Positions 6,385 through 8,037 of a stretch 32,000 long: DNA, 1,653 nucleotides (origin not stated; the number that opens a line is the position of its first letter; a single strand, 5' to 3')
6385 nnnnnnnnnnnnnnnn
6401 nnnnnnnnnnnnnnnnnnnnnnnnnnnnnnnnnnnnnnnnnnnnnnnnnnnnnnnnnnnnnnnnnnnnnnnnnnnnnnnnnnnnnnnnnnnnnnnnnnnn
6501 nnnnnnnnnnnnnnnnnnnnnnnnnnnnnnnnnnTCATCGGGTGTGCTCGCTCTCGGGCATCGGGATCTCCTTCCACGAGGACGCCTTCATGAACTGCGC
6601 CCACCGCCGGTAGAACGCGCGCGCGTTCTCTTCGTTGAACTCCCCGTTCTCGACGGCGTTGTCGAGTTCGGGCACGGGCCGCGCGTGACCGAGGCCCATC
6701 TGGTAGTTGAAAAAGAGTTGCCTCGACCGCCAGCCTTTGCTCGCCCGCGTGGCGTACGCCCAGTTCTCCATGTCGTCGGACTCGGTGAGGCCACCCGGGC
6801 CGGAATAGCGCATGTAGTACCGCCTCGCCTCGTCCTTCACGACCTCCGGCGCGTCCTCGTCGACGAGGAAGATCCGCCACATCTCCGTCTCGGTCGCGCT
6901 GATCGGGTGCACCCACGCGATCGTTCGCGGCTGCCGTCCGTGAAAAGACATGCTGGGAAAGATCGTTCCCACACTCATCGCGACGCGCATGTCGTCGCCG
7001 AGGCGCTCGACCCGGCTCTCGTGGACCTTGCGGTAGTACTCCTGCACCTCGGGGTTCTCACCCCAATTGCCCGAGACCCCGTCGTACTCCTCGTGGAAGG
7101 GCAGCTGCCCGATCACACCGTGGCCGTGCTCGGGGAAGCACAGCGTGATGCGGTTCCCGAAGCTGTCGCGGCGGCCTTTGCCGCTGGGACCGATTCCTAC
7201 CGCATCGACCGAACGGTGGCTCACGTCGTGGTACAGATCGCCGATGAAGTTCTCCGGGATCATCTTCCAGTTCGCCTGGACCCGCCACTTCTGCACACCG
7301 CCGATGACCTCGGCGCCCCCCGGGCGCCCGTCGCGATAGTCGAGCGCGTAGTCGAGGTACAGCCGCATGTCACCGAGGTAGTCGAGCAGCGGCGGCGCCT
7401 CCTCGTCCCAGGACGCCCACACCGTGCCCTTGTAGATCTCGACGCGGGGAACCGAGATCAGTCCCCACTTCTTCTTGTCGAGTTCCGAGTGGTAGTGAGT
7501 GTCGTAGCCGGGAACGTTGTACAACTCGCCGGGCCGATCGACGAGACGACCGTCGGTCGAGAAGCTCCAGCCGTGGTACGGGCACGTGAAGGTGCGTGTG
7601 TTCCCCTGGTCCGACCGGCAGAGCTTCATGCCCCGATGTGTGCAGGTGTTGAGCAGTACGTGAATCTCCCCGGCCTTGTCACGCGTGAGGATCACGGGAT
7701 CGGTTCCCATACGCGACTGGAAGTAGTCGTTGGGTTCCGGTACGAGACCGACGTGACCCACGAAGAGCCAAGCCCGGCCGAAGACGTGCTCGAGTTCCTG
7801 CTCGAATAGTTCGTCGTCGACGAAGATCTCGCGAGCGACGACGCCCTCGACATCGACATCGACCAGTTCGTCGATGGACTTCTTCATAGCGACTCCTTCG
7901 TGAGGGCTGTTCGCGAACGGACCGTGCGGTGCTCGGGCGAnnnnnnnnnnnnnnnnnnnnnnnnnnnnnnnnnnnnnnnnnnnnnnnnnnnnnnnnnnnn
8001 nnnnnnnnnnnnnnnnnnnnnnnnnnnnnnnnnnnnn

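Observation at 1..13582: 14-gene coupled operon mixing UbiD/UbiX, a Rieske dioxygenase and sugar-acid-type enzymes: candidate undescribed catabolic pathway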

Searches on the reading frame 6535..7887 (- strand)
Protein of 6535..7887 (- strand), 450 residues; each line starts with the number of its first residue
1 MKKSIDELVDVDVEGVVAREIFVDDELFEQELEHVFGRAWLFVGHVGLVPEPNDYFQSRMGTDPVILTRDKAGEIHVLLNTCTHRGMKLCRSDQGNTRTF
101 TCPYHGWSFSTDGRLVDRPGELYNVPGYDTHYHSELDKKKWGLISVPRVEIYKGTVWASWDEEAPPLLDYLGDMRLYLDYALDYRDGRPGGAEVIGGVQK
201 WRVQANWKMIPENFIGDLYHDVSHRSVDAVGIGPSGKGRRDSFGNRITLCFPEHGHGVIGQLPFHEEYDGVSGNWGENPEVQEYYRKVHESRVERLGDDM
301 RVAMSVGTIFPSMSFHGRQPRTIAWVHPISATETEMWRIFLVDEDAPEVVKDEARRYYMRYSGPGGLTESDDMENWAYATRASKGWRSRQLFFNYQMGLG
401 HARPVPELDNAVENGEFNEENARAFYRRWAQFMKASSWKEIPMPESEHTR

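Call 11: search_protein_families(library=pfam, proteins=[window:6535-7887:-])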
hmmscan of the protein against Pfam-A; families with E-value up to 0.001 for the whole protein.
window:6535-7887:- (450 aa): 2 families
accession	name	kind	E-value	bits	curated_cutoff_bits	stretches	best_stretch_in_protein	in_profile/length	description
PF00355.32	Rieske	-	2.1e-18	66.4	20.3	1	40-120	2-80/88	Rieske [2Fe-2S] domain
PF00848.25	Ring_hydroxyl_A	-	3.6e-14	53.6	24.9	1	201-434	12-207/208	Ring hydroxylating alpha subunit (catalytic domain)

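Call 12: search_protein_families(library=ncbifam, proteins=[window:6535-7887:-])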
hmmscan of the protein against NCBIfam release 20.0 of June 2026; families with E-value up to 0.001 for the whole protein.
window:6535-7887:- (450 aa): 7 families
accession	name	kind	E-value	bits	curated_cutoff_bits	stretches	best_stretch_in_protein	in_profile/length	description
NF042946.1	3PPDioc_HcaE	equivalog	3.2e-103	346.1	830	1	3-442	3-438/450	3-phenylpropionate/cinnamic acid dioxygenase subunit alpha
TIGR03229.1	benzo_1_2_benA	equivalog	3.7e-48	164.5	780.95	1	17-394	16-381/433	benzoate 1,2-dioxygenase large subunit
TIGR03228.1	anthran_1_2_A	equivalog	5.1e-42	144.1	671.9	1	17-337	16-332/438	anthranilate 1,2-dioxygenase large subunit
NF041684.1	ant_diox_AndAc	equivalog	9.4e-34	116.7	750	1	16-220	22-217/418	anthranilate 1,2-dioxygenase large subunit AndAc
NF058607.1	GlBtMonoOxGbcA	equivalog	4.1e-28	98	670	1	17-214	33-212/420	glycine betaine monooxygenase oxygenase subunit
NF052579.1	BetMthstMoxSdmAMthl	equivalog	6.3e-08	32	600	1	58-122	35-98/351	4beta-methylsterol monooxygenase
TIGR01416.1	Rieske_proteo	equivalog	0.00013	22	97.4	1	69-128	103-165/176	ubiquinol-cytochrome c reductase iron-sulfur subunit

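Call 16: search_solved_structures(query=window:6535-7887:-, max_evalue=1e-10)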
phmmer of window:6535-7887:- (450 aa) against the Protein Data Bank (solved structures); distinct sequences matched with E-value up to 1e-10: 29.
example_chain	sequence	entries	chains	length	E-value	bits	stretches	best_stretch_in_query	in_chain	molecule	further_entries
8k0a_A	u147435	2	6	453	3.1e-87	296.5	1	6-441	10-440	3-phenylpropionate/cinnamic acid dioxygenase subunit alpha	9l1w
2yfi_A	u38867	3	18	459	7.5e-85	288.7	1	7-440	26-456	BIPHENYL DIOXYGENASE SUBUNIT ALPHA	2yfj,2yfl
5aeu_A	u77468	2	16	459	6.4e-84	285.6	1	7-440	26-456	BIPHENYL DIOXYGENASE SUBUNIT ALPHA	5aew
2xsh_A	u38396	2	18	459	6.9e-84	285.5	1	7-440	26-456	BIPHENYL DIOXYGENASE SUBUNIT ALPHA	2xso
2xr8_A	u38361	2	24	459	1.7e-83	284.2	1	7-440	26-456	BIPHENYL DIOXYGENASE SUBUNIT ALPHA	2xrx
1uli_A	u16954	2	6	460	1.4e-82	281.1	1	5-441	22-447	biphenyl dioxygenase large subunit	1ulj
3en1_A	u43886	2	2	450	3.9e-79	269.8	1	14-440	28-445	Benzene 1,2-dioxygenase subunit alpha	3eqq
3gzx_A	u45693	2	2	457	9.9e-78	265.2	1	5-440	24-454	Biphenyl dioxygenase subunit alpha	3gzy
1wql_A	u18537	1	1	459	3.2e-77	263.5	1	5-440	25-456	iron-sulfur protein large subunit of cumene dioxygenase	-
2b1x_A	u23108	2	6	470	3.3e-75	256.8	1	8-437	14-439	naphthalene dioxygenase large subunit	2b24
9jp5_A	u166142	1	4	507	1e-69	238.7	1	14-435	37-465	Phthalate 3,4-dioxygenase alpha subunit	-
2gbw_A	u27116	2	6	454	2.5e-69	237.4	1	9-442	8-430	Biphenyl 2,3-Dioxygenase Alpha Subunit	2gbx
2ckf_A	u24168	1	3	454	2.9e-69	237.2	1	13-442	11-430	RING-HYDROXYLATING DIOXYGENASE ALPHA SUBUNIT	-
9vdb_A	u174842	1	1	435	1.6e-68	234.8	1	7-433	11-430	Ring hydroxylating dioxygenase, alpha subunit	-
2bmo_A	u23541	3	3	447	1.2e-63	218.8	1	21-441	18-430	OXYGENASE-ALPHA NBDO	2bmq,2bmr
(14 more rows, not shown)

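Call 57: find_homologous_proteins(query=window:6535-7887:-, max_evalue=1e-60)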
Query window:6535-7887:- (450 aa): 2211 proteins with E <= 1e-60 among 7126 candidates; the best 120 are listed.
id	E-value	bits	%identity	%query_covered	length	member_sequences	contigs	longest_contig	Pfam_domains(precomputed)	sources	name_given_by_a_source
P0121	4.0e-283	957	88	99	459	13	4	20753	PF00355.33,PF00848.26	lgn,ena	-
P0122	1.5e-272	923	85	99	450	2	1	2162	PF00355.33,PF00848.26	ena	-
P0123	1.2e-247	840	77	99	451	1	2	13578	PF00355.33,PF00848.26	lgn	-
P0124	1.2e-244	831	77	99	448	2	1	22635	PF00355.33,PF00848.26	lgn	-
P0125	1.8e-227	774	74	97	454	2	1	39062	PF00355.33,PF00848.26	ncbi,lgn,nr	ncbi:MAG TPA: aromatic ring-hydroxylating dioxygenase subunit alpha [Actinomycetales bacterium]|nr:a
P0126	2.0e-213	728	69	97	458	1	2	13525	PF00355.33,PF00848.26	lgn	-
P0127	2.0e-212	724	70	98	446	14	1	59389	PF00355.33,PF00848.26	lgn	-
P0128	6.7e-212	723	69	98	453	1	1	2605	PF00355.33,PF00848.26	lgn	-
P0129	8.7e-211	719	67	99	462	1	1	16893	PF00355.33,PF00848.26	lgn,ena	-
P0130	1.5e-209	715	66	98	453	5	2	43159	PF00355.33,PF00848.26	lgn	-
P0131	3.2e-209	714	66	98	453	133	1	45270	PF00355.33,PF00848.26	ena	-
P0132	3.3e-209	714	66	99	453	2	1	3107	PF00355.33,PF00848.26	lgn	-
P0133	3.6e-209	714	69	98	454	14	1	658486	PF00355.33,PF00848.26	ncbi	ncbi:aromatic ring-hydroxylating oxygenase subunit alpha [Mycobacterium sp. NPDC004974]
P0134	8.2e-209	712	68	98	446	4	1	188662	PF00355.33,PF00848.26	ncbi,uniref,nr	ncbi:aromatic ring-hydroxylating dioxygenase subunit alpha [Bordetella sp. 15P40C-2]|uniref:aromatic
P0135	3.4e-208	710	68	99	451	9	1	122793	PF00355.33,PF00848.26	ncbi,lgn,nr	ncbi:MAG: aromatic ring-hydroxylating dioxygenase subunit alpha [Herminiimonas sp.]|nr:aromatic ring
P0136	5.2e-208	710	66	98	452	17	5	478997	PF00355.33,PF00848.26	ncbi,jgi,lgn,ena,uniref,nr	ncbi:aromatic ring-hydroxylating dioxygenase subunit alpha [Achromobacter mucicolens]|uniref:aromati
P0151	7.8e-205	699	67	98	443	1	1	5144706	PF00355.33,PF00848.26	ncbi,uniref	ncbi:aromatic ring-hydroxylating oxygenase subunit alpha [Bordetella petrii]|uniref:aromatic ring-hy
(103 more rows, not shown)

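Call 58: find_encoding_contigs(protein=P0136, flank=10000, max_places=2)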
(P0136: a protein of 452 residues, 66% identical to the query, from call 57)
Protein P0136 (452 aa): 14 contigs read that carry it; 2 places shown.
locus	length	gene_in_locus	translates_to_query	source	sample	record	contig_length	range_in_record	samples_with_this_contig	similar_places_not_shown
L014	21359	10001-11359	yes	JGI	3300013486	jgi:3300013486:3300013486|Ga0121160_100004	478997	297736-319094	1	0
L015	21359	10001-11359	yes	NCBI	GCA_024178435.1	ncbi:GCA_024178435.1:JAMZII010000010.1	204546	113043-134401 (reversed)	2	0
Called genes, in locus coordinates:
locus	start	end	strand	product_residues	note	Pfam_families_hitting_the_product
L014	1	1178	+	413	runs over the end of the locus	PF07690:MFS_1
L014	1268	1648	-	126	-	PF07883:Cupin_2, PF05899:Cupin_3 (weak)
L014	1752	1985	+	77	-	PF12167:Arm-DNA-bind_2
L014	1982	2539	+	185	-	PF04115:Ureidogly_lyase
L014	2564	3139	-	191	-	-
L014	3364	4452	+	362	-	PF06863:DUF1254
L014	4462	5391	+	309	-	PF00126:HTH_1, PF03466:LysR_substrate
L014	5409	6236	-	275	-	PF00106:adh_short, PF01370:Epimerase, PF23441:SDR (faint), PF13561:adh_short_C2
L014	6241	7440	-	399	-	PF13433:Peripla_BP_5, PF13458:Peripla_BP_6, PF01094:ANF_receptor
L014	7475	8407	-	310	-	PF05853:BKACE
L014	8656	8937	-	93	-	PF13145:Rotamase_2, PF13616:Rotamase_3, PF00639:Rotamase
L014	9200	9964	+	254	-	PF00392:GntR, PF02082:Rrf2 (faint), PF07729:FCD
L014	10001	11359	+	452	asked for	PF00355:Rieske, PF00848:Ring_hydroxyl_A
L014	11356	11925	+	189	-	PF00866:Ring_hydroxyl_B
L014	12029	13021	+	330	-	PF03401:TctC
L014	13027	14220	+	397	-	PF01134:GIDA (faint), PF01266:DAO (faint), PF07992:Pyr_redox_2, PF13450:NAD_binding_8 (faint), PF13738:Pyr_redox_3 (weak), PF00070:Pyr_redox, PF14759:Reductase_C (weak)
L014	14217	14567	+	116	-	PF00111:Fer2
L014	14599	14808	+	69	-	-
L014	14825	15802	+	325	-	PF00389:2-Hacid_dh, PF02826:2-Hacid_dh_C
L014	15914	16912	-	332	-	PF03401:TctC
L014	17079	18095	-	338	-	PF00497:SBP_bac_3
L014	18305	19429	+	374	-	PF13515:FUSC_2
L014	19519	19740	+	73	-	-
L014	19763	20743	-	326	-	PF00126:HTH_1, PF03466:LysR_substrate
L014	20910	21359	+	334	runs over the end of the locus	PF03401:TctC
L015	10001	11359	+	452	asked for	PF00355:Rieske, PF00848:Ring_hydroxyl_A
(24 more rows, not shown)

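Call 59: find_encoding_contigs(protein=P0133, flank=10000, max_places=1)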
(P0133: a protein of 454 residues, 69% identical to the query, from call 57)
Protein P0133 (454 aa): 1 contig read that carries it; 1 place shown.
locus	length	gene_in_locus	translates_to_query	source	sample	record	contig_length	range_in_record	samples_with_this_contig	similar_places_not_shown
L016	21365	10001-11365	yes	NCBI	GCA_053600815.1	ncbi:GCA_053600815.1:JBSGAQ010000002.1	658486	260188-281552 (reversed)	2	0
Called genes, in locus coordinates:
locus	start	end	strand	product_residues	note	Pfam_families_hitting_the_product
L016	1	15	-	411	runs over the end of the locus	PF21686:LigD_Prim-Pol, PF01896:DNA_primase_S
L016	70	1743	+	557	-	PF00501:AMP-binding, PF13193:AMP-binding_C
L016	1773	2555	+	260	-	PF00106:adh_short, PF08659:KR, PF13561:adh_short_C2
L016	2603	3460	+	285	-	PF00106:adh_short, PF08659:KR, PF01370:Epimerase (weak), PF13561:adh_short_C2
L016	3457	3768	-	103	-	-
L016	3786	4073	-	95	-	-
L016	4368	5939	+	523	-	PF00496:SBP_bac_5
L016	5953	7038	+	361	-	PF19300:BPD_transp_1_N (weak), PF00528:BPD_transp_1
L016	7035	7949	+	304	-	PF00528:BPD_transp_1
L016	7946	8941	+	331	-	PF00005:ABC_tran, PF13304:AAA_21 (weak), PF08352:oligo_HPY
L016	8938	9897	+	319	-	PF00005:ABC_tran, PF08352:oligo_HPY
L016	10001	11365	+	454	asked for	PF00355:Rieske, PF00848:Ring_hydroxyl_A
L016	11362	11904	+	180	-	PF00866:Ring_hydroxyl_B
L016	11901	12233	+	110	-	PF00111:Fer2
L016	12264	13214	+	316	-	PF00389:2-Hacid_dh, PF02826:2-Hacid_dh_C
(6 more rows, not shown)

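Call 60: search_dna_similar(query=window:6535-7887:-, collection=plasmids, mode=protein, max_evalue=1e-100, max_rows=25)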
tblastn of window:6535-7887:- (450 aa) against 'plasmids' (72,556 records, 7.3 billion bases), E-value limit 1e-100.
Records with a match: 6; places in all: 6; records where one place covers at least 80% of the query: 6.
Best place of each record, by identity: <60% 6.
By first word of the organism name: Rhodococcus 1; Variovorax 1; Pseudarthrobacter 1; Arthrobacter 1; Mycolicibacterium 1; Mycobacterium 1.
By predicted mobility (MOB-suite, as given by PLSDB): mobilizable 2; non-mobilizable 2; conjugative 2.
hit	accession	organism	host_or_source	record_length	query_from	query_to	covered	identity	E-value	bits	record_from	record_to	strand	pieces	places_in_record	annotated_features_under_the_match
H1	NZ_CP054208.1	Rhodococcus qingshengii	cell culture,carbendazim contaminated ...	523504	21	441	94%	52.0%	7e-139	446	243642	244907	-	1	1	Rieske 2Fe-2S domain-containing protein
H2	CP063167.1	Variovorax paradoxus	-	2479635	21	441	94%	50.6%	3e-133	431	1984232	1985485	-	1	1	aromatic ring-hydroxylating dioxygenase subunit alpha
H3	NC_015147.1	Pseudarthrobacter phenanthrenivorans Sphe3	creosote-polluted soil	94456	21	441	94%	49.7%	3e-127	413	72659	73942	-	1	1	SRPBCC family protein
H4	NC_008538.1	Arthrobacter sp. FB24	-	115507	21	441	94%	49.7%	3e-127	413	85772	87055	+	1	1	SRPBCC family protein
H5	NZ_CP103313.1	Mycolicibacterium rufum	-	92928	21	438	93%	50.0%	7e-125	406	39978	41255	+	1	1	aromatic ring-hydroxylating dioxygenase subunit alpha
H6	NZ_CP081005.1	Mycobacterium sp. IDR2000157661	Homo sapiens,Isolate,Hand Laceration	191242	21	441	94%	48.7%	4e-123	401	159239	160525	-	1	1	aromatic ring-hydroxylating dioxygenase subunit alpha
